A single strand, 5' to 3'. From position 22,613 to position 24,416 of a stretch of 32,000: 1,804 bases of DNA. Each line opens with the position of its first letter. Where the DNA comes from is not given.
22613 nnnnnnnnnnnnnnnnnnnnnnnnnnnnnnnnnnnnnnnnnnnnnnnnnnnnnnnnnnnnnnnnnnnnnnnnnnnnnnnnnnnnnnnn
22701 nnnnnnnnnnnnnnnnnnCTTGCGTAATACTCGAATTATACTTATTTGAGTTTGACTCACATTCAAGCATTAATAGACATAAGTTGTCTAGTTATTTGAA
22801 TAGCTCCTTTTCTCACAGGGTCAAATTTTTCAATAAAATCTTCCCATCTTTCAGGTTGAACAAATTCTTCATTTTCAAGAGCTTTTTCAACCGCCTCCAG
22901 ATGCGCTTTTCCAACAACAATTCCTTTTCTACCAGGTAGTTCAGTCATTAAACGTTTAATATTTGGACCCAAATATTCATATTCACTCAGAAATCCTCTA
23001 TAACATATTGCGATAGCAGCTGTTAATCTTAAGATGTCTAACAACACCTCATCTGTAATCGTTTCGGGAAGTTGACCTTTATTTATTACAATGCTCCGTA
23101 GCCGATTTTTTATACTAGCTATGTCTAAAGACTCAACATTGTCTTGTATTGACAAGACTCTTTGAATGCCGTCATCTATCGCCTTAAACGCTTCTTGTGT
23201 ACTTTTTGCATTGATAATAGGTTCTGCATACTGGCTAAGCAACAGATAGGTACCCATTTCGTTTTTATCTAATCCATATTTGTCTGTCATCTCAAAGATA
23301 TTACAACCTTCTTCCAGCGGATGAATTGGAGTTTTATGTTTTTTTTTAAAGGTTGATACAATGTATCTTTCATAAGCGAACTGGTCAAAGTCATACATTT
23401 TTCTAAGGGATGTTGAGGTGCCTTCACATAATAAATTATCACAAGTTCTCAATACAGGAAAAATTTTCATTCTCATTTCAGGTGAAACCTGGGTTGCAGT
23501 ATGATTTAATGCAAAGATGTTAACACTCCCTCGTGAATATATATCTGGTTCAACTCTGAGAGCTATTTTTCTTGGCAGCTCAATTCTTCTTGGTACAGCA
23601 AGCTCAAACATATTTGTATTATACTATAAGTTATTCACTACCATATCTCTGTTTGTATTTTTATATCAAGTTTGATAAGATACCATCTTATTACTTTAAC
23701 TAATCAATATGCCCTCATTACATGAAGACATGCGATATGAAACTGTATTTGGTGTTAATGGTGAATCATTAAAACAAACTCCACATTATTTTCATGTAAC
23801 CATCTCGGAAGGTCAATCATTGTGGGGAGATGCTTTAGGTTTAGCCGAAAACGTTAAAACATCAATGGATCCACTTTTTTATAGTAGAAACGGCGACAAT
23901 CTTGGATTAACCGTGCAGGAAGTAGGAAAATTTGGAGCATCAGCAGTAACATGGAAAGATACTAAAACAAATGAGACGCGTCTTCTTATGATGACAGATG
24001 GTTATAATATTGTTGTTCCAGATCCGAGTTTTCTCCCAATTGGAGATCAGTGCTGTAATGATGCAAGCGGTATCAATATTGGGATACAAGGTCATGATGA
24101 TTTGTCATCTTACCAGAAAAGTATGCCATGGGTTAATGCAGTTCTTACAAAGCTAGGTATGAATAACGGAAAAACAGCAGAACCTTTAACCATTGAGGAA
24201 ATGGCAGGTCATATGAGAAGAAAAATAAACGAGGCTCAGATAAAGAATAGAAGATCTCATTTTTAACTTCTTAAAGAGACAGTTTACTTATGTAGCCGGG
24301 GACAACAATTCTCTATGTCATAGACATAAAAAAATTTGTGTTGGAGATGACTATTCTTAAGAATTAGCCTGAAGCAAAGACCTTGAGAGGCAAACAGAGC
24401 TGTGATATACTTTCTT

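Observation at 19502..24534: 5-kb block between tRNA-Phe and tRNA-Gly with five soluble, unassignable or kinase-fold genes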

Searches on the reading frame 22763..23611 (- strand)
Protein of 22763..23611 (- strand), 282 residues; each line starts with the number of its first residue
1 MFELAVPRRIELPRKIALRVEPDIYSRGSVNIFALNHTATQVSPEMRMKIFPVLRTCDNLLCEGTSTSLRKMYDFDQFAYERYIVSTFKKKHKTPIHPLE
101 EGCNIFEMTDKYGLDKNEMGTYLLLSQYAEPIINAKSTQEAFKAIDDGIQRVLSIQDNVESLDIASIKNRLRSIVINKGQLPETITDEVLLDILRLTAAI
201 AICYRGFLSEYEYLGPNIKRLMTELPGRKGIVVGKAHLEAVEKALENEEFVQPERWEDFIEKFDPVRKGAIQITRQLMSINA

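Call 4: search_protein_families(library=pfam, proteins=[window:22763-23611:-], max_evalue=1)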
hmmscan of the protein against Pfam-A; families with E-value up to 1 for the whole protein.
window:22763-23611:- (282 aa): 0 families

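Call 5: search_protein_families(library=padloc, proteins=[window:22763-23611:-], max_evalue=1)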
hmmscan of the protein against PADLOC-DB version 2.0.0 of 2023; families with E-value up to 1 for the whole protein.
window:22763-23611:- (282 aa): 0 families

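Call 6: search_protein_families(library=ncbifam, proteins=[window:22763-23611:-], max_evalue=1)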
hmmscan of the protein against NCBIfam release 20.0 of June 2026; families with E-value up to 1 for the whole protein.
window:22763-23611:- (282 aa): 0 families

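Call 12: search_solved_structures(query=window:22763-23611:-, max_evalue=10)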
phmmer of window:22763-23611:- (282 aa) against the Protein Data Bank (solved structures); distinct sequences matched with E-value up to 10: 4.
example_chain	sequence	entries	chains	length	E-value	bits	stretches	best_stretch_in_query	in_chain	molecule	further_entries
3tiq_A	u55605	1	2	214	0.42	13.1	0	158-232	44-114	Surface protein G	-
4wve_A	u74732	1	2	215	0.64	12.5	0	158-231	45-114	Surface protein G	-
6hiv_AV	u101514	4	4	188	1.7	11.1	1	80-116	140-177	bL21m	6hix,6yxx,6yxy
7aoi_AV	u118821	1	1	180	1.7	11.1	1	80-115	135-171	Ribosomal protein L21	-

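Call 38: find_homologous_proteins(query=window:22763-23611:-, max_evalue=0.01)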
Query window:22763-23611:- (282 aa): 5 proteins with E <= 0.01 among 1105 candidates.
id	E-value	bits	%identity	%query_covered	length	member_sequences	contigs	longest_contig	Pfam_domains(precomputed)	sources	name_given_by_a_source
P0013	4.5e-183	625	100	100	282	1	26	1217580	-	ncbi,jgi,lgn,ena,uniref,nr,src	ncbi:hypothetical protein A2334_04295 [Candidatus Roizmanbacteria bacterium RIFOXYB2_FULL_38_10]|uni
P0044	1.6e-101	357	58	100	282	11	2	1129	-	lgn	-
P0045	7.5e-95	335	56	100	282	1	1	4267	-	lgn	-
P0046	5.5e-92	326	55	99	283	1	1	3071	-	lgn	-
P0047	7.7e-92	325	54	99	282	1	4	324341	-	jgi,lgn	jgi:hypothetical protein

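Call 40: find_encoding_contigs(protein=P0047, flank=10000, max_places=4)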
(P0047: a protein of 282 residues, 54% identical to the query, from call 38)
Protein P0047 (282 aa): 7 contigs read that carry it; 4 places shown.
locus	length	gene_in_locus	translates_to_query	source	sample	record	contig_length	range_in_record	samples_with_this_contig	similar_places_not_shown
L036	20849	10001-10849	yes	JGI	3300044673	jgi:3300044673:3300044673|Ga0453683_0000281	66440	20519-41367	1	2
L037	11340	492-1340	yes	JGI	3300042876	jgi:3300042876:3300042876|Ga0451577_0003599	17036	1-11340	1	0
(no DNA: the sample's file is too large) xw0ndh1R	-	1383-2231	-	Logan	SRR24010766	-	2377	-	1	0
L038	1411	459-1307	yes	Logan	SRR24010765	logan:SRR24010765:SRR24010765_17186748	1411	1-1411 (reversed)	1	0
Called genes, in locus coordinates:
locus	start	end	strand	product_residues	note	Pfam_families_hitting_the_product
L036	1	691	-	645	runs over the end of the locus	PF04041:Glyco_hydro_130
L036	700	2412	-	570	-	PF04041:Glyco_hydro_130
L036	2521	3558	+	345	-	PF07224:Chlorophyllase, PF01738:DLH (faint), PF20434:BD-FAE (faint), PF12697:Abhydrolase_6 (weak), PF00326:Peptidase_S9, PF12146:Hydrolase_4 (weak)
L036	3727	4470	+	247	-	PF04055:Radical_SAM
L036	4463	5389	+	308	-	PF00152:tRNA-synt_2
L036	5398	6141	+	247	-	PF00535:Glycos_transf_2, PF10111:Glyco_tranf_2_2, PF13506:Glyco_transf_21, PF13641:Glyco_tranf_2_3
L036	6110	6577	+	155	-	PF00293:NUDIX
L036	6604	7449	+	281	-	PF04055:Radical_SAM, PF13186:SPASM (weak)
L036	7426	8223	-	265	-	PF03372:Exo_endo_phos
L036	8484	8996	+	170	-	-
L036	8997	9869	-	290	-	PF00089:Trypsin, PF13365:Trypsin_2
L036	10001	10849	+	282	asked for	-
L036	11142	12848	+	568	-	-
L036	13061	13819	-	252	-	PF02673:BacA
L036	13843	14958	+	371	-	PF13439:Glyco_transf_4 (weak), PF20706:GT4-conflict (weak), PF00534:Glycos_transf_1, PF13692:Glyco_trans_1_4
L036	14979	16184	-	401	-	PF12704:MacB_PCD, PF02687:FtsX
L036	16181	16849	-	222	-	PF02463:SMC_N (weak), PF00005:ABC_tran, PF13304:AAA_21 (faint)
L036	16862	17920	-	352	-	PF25989:YknX_C (weak)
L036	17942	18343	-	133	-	PF13463:HTH_27 (weak), PF01047:MarR (faint)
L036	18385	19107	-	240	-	-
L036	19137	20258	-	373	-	-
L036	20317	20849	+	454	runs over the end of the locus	PF13231:PMT_2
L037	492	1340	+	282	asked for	-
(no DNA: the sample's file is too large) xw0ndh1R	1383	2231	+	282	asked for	-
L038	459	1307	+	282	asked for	-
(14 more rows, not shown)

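Call 41: find_encoding_contigs(protein=P0045, flank=5000, max_places=3)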
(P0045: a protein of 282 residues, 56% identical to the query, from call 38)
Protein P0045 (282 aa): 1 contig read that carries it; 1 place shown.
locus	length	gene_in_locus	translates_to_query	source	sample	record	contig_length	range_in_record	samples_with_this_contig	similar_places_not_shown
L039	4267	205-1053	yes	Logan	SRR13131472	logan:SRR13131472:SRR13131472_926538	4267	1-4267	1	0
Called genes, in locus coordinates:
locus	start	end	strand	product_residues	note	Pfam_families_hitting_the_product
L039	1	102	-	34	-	?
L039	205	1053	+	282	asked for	-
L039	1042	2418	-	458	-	PF00171:Aldedh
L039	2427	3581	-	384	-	PF02552:CO_dh (weak), PF00205:TPP_enzyme_M, PF02775:TPP_enzyme_C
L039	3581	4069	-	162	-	PF02776:TPP_enzyme_N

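Call 42: find_encoding_contigs(protein=P0046, flank=5000, max_places=3)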
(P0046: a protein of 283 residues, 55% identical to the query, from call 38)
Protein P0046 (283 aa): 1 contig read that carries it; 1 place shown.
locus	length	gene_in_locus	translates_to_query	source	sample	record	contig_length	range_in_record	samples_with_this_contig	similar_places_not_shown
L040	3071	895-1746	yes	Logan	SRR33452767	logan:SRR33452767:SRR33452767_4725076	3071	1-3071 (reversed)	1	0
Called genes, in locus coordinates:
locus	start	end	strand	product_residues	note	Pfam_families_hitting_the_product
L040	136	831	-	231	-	-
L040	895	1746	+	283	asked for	-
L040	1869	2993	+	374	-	PF01168:Ala_racemase_N, PF00842:Ala_racemase_C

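Call 49: search_solved_structures(query=A3, max_evalue=10)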
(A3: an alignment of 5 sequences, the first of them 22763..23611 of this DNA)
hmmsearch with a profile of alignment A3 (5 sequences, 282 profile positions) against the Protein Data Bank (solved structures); distinct sequences matched with E-value up to 10: 1.
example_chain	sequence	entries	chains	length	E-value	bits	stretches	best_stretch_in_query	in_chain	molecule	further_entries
2x77_A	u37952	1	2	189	1.5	11.3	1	159-201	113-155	ADP-RIBOSYLATION FACTOR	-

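Call 58: predict_structure(alignment_id=A3)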
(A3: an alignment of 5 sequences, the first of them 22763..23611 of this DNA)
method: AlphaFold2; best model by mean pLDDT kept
length: 282 residues; sequences in the alignment: 5
mean_pLDDT: 52.5   pTM: 0.51
mean pLDDT of the five models: 52.5, 44.1, 41.7, 41.6, 37.5
residues with pLDDT >= 90: 6; 70-90: 73; 50-70: 39; < 50: 164
segments of 3 or more residues with pLDDT < 50: 1-112, 155-159, 209-252
pLDDT, mean of each block of 10 residues (from residue 1): 22 31 40 34 35 34 31 35 36 31 40 62 76 89 86 55 80 87 85 74 55 42 39 39 41 52 62 77 49
secondary structure, 60 per line:
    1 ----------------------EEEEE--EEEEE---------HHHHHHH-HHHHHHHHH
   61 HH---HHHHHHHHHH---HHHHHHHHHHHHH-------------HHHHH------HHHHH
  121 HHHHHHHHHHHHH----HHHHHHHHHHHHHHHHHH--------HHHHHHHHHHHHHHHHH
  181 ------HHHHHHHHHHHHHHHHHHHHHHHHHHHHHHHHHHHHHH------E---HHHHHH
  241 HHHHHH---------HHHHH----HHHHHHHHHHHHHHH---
elements in order: E23-27 E30-34 H44-50 H52-62 H66-75 H79-91 H105-109 H116-133 H138-155 H164-180 H187-224 H235-246 H256-260 H265-279

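Call 67: search_protein_families(library=pfam, alignment_id=A3, max_evalue=10)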
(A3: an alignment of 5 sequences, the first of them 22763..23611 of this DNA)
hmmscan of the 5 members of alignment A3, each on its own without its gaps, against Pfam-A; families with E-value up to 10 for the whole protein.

A. member 1, window:22763-23611:- (282 aa): 0 families

B. families by the number of members that match (of 5 scanned): 1 family
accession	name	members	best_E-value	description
PF23159.1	WH_Rok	1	0.099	Repressor Rok winged helix domain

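Call 68: search_protein_families(library=phrogs, proteins=[window:22763-23611:-], max_evalue=0.1)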
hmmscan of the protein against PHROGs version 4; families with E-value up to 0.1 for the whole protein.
window:22763-23611:- (282 aa): 0 families

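Call 80: search_dna_similar(query=window:22763-23611:-, collection=phages, mode=protein, max_evalue=0.01, max_rows=5)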
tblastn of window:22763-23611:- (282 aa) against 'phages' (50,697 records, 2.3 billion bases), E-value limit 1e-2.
No match.

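Call 83: find_related_loci(query=A3, collection=viral_contigs, flank=8000)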
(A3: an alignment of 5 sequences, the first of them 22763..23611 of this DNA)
Query A3 (282 aa) in viral_contigs; peptide patterns used: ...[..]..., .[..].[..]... (x = any residue, [..] = any of these).
68 stretches matched a pattern, but none encodes a relative of the query by tblastn (E <= 1e-3).

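Call 98: fold_search(model_id=the predicted structure, library=pdb)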
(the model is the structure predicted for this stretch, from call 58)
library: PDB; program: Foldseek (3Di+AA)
matches with E <= 10: 120; with E <= 0.001: 0
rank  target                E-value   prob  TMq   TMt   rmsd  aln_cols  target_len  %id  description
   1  6q0x_A                7.9e-01  0.08  0.17  0.13  27.5       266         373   14  The cryo-EM structure of the SNX-BAR Mvp1 tetramer (released 2020-04-01)
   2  3v94_A                1.0e+00  0.09  0.18  0.16  17.5       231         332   12  TcrPDEC1 catalytic domain in complex with inhibitor wyq16 (released 2012-02-22)
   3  3v94_B                1.6e+00  0.07  0.17  0.15  17.4       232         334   13  TcrPDEC1 catalytic domain in complex with inhibitor wyq16 (released 2012-02-22)
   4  8orm_I                2.0e+00  0.02  0.15  0.15  18.2       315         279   11  Cryo-EM structure of CAK-THZ1 (released 2023-08-30)
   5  3ntl_A                2.1e+00  0.02  0.10  0.08  19.5       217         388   12  Crystal Structure of Glucose-1-phosphatase (AgpE) from Enterobacter cloacae (released 2011-07-27)
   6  9i9j_I                2.2e+00  0.02  0.16  0.16  18.1       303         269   11  Cryo-EM structure of CAK-CDK2 (determined in the presence of ADP-nitrate) (released 2025-10-15)
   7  6jho_A                2.3e+00  0.06  0.15  0.20  21.9       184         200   10  The complex crystal structure of Cagbeta with CagZ revealed a novel regulatory mechanism for T4SS coupling ATPase in H (released 2020-02-19)
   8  5uoy                  2.3e+00  0.03  0.16  0.14  20.4       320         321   13  Crystal structure of human PDE1B catalytic domain in complex with inhibitor 16j (6-(4-Methoxybenzyl)-9-((tetrahydro-2H-p (released 2017-04-26)
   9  3riu_C                2.7e+00  0.04  0.14  0.18  21.8       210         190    9  Crystal structure of Drosophila hexameric C3PO formed by truncated Translin and Trax (released 2011-05-11)
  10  9hix_I                2.7e+00  0.02  0.14  0.14  18.0       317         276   12  Cryo-EM structure of CAK (CDK7 D97N mutant) in complex with THZ1 (released 2025-08-20)
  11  2hr2_B                2.8e+00  0.06  0.14  0.21  16.2       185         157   12  Crystal structure of a tpr-like protein (ct2138) from chlorobium tepidum tls at 2.54 A resolution (released 2006-09-19)
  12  8ji7_A                3.3e+00  0.04  0.19  0.22  15.7       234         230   12  Crystal structure of AetD in complex with L-tryptophan and two Fe2+ (released 2023-11-15)
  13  4npw                  3.3e+00  0.03  0.17  0.15  19.5       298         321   12  Crystal structure of human PDE1B bound to inhibitor 19A (7,8-dimethoxy-N-[(2S)-1-(3-methyl-1H-pyrazol-5-yl)propan-2-yl]q (released 2014-07-16)
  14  1wow_A                3.3e+00  0.03  0.14  0.15  17.6       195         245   16  Crystal structure of heme oxygenase-2 from Synechocystis sp. PCC 6803 complexed with heme in ferrous form (released 2005-03-22)
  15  7ak6_O                3.5e+00  0.01  0.11  0.10  20.6       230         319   13  Cryo-EM structure of ND6-P25L mutant respiratory complex I from Mus musculus at 3.8 A (released 2021-02-03)
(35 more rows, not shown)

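Call 105: search_protein_families(library=pfam, proteins=[L040:136-831:-, L036:8484-8996:+, L036:11142-12848:+], max_evalue=0.01)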
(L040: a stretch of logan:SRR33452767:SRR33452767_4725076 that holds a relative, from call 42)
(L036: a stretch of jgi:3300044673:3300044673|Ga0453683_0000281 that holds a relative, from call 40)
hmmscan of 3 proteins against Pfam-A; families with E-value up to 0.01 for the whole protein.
L040:136-831:- (231 aa): 0 families

L036:8484-8996:+ (170 aa): 0 families

L036:11142-12848:+ (568 aa): 0 families

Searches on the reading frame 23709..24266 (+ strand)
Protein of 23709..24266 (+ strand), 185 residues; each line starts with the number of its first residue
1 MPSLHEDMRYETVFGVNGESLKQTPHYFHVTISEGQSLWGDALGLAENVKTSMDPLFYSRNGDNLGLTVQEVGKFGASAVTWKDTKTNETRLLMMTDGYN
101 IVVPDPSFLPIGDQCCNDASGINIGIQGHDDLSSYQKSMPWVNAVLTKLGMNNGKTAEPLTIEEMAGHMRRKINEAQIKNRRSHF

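Call 4: search_protein_families(library=pfam, proteins=[window:23709-24266:+], max_evalue=1)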
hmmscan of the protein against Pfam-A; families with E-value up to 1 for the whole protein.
window:23709-24266:+ (185 aa): 0 families

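Call 5: search_protein_families(library=padloc, proteins=[window:23709-24266:+], max_evalue=1)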
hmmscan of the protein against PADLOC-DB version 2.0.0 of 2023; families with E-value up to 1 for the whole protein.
window:23709-24266:+ (185 aa): 1 family
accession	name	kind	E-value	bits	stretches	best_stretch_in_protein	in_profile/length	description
PDLC02642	DrmMI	-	0.04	10.3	1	49-151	56-153/594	DrmMI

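Call 6: search_protein_families(library=ncbifam, proteins=[window:23709-24266:+], max_evalue=1)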
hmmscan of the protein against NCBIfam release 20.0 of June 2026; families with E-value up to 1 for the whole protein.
window:23709-24266:+ (185 aa): 1 family
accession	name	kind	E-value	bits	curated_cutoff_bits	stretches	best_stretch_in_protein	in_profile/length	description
NF010723.1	PRK14125.1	equivalog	0.019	14.9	60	1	22-42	27-47/87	cell division suppressor protein YneA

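Call 68: search_protein_families(library=phrogs, proteins=[window:23709-24266:+], max_evalue=0.1)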
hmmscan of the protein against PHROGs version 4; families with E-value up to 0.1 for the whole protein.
window:23709-24266:+ (185 aa): 0 families

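Call 81: search_dna_similar(query=window:23709-24266:+, collection=phages, mode=protein, max_evalue=0.01, max_rows=5)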
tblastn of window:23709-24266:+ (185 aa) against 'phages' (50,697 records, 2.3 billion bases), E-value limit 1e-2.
No match.

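Call 96: search_solved_structures(query=window:23709-24266:+, max_evalue=1)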
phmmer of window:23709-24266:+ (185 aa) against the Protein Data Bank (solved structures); distinct sequences matched with E-value up to 1: 1.
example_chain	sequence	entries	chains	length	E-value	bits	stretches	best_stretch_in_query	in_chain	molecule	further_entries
3ctr_A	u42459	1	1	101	0.62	13.1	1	123-181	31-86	Poly(A)-specific ribonuclease PARN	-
